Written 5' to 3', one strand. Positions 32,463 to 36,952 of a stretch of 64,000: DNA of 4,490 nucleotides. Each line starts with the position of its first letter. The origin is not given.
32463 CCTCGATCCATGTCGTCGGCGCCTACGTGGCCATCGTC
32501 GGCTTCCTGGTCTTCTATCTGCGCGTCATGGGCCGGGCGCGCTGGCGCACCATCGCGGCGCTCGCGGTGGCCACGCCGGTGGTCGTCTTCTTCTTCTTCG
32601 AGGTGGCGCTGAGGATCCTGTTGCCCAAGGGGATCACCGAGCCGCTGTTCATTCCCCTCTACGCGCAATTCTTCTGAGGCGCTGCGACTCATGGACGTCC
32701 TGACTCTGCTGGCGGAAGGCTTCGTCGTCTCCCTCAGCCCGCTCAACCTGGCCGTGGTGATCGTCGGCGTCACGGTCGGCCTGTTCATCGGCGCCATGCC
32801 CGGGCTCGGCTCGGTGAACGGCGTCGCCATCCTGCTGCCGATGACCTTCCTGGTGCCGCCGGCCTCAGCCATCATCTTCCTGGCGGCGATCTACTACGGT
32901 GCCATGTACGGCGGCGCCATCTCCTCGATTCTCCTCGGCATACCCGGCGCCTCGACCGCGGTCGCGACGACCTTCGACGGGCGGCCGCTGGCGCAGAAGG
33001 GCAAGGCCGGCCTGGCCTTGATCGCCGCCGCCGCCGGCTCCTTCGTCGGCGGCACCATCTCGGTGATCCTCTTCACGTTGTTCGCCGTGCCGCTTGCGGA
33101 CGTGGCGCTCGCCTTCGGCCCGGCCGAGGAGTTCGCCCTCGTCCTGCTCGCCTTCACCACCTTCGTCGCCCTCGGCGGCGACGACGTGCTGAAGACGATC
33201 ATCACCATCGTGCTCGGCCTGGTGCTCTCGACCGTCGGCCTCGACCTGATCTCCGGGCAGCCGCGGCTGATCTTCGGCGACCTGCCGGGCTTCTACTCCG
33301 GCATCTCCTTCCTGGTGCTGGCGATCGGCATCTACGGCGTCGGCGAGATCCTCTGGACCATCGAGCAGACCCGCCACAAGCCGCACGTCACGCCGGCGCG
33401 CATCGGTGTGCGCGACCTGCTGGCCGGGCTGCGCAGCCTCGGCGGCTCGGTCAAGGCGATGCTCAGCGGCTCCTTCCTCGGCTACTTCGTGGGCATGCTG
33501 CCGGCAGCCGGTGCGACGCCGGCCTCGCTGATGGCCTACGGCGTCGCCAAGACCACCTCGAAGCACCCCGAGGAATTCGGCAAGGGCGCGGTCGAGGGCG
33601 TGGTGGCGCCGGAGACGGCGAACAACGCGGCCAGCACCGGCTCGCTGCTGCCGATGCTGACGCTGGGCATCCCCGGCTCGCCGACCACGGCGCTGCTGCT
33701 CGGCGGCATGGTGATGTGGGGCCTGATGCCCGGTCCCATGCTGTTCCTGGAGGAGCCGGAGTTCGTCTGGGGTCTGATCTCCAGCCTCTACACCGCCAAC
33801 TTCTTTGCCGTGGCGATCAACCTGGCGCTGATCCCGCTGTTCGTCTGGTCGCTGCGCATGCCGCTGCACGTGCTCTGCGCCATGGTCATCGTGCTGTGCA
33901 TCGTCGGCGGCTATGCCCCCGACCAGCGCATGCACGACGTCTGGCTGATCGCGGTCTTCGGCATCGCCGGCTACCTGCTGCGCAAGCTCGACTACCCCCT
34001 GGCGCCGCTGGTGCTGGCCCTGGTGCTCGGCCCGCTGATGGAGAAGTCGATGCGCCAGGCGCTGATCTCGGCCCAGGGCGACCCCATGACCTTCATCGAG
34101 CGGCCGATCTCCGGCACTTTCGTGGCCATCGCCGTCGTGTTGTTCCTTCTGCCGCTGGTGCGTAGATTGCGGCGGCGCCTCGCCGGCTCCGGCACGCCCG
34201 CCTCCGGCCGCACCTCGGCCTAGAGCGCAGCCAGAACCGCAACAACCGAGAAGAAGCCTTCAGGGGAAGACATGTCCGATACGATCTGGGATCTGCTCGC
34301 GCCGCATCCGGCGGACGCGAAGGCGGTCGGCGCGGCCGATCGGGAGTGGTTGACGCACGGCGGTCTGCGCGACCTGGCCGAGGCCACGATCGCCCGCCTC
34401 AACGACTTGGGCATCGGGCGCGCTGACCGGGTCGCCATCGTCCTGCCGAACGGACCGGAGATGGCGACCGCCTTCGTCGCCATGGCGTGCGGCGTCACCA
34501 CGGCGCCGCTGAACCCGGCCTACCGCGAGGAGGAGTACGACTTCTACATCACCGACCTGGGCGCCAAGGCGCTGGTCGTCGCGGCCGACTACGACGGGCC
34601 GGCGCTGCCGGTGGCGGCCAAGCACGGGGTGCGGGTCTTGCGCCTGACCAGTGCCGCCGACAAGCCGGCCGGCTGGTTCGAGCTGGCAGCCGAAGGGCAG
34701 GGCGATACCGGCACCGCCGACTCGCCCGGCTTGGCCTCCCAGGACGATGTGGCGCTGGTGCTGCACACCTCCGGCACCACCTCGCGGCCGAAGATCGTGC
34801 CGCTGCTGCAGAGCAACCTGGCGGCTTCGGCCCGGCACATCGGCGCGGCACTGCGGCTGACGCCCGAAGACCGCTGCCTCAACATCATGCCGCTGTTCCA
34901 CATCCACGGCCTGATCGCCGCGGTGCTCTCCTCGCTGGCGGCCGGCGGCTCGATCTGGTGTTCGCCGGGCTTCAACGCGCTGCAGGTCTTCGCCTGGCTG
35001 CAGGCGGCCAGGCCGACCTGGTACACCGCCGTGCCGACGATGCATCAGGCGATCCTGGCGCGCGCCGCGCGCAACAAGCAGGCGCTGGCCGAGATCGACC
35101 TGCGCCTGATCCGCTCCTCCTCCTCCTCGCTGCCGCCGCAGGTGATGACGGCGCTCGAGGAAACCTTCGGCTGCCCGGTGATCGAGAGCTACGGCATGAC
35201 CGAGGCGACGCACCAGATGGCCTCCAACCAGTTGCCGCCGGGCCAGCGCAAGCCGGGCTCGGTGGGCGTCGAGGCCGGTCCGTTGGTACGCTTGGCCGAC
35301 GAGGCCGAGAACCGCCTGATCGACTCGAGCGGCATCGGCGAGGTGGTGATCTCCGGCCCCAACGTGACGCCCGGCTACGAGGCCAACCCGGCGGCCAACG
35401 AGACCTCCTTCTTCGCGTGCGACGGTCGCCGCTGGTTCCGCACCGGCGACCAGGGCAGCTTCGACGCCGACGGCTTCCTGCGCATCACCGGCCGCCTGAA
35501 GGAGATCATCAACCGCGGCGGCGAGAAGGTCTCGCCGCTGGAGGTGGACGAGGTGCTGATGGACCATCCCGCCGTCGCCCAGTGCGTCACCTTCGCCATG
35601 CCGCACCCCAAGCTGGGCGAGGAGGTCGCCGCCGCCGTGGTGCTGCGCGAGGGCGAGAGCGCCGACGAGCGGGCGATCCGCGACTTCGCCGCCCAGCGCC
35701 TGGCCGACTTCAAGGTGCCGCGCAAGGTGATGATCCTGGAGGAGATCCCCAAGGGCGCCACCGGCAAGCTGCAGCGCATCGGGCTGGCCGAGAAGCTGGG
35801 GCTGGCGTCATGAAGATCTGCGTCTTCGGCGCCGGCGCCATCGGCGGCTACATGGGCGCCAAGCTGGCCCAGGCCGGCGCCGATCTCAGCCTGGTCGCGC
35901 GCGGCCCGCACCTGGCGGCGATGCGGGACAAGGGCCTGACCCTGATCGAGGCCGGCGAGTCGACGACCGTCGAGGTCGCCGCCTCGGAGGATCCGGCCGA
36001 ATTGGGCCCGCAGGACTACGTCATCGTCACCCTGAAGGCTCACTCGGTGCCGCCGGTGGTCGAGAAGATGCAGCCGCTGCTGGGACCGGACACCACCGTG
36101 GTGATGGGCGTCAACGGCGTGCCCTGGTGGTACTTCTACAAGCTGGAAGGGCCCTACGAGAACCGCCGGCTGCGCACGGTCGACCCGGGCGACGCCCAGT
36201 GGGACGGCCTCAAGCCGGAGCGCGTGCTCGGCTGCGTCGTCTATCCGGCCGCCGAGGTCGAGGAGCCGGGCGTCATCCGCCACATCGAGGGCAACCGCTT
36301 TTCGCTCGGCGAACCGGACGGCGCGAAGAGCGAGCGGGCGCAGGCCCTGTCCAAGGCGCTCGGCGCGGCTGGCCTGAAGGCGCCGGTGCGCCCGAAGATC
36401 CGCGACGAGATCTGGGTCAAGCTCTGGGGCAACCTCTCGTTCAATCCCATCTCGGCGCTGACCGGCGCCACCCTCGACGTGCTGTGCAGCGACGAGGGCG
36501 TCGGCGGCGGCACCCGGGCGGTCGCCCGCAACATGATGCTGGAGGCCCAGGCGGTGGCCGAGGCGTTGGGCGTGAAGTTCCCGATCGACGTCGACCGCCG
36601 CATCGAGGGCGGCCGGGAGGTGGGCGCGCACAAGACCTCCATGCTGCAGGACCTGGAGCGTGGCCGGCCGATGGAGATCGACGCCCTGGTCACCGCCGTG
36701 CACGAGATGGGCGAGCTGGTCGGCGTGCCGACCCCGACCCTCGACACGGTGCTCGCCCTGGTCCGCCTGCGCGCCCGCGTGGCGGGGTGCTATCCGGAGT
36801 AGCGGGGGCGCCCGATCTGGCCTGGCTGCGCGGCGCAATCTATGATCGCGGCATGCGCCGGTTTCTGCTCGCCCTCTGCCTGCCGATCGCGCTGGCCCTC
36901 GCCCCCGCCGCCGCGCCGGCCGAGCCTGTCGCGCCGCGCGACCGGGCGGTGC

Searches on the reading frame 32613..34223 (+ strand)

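Call 38: search_protein_families(library=pfam, proteins=[window:32613-34223:+], max_evalue=0.00001)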
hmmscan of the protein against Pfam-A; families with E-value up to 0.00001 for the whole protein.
window:32613-34223:+ (536 aa): 1 family
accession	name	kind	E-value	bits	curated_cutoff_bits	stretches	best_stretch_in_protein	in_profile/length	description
PF01970.21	TctA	-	5.9e-146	486.8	28.9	1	46-468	1-423/423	Tripartite tricarboxylate transporter TctA family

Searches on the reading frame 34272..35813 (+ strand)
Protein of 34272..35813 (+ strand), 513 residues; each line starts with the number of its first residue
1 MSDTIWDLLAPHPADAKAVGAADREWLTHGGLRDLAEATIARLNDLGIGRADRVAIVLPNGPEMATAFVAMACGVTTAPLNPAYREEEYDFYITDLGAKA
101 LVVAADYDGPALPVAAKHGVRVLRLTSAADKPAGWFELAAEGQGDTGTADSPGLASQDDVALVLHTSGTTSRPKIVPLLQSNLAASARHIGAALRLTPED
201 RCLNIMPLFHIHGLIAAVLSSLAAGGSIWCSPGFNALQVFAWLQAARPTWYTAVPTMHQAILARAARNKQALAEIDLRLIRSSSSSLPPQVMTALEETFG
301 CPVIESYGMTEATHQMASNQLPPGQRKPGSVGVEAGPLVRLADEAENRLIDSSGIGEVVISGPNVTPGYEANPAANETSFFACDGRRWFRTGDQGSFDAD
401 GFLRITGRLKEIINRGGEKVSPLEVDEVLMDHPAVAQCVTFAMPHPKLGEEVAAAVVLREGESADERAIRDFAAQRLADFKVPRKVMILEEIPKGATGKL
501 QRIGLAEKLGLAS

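Call 38: search_protein_families(library=pfam, proteins=[window:34272-35813:+], max_evalue=0.00001)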
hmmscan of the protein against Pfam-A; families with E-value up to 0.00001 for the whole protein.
window:34272-35813:+ (513 aa): 2 families
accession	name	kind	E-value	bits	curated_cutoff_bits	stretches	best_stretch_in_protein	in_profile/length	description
PF00501.34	AMP-binding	-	1.1e-69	235.5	29.9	1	12-369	8-383/384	AMP-binding enzyme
PF13193.12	AMP-binding_C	-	1.7e-17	64.5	24.5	1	424-499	1-76/76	AMP-binding enzyme C-terminal domain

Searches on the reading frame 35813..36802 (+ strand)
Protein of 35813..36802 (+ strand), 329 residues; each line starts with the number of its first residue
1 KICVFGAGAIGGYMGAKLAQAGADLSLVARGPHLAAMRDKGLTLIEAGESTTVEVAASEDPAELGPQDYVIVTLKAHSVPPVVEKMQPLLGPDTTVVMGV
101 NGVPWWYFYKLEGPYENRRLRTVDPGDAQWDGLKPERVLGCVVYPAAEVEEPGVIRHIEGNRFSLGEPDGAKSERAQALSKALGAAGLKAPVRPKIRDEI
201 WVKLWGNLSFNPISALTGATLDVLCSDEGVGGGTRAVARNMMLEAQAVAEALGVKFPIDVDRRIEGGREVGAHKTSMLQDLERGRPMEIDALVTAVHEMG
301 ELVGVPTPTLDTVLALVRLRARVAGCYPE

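Call 38: search_protein_families(library=pfam, proteins=[window:35813-36802:+], max_evalue=0.00001)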
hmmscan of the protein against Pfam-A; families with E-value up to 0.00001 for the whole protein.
window:35813-36802:+ (329 aa): 2 families
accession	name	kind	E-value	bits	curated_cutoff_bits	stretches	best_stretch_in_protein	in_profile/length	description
PF08546.17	ApbA_C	-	7.5e-30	104.3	22.7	1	196-319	2-123/125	Ketopantoate reductase PanE/ApbA C terminal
PF02558.23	ApbA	-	1.5e-27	96.5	22.2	1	2-169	1-149/150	Ketopantoate reductase PanE/ApbA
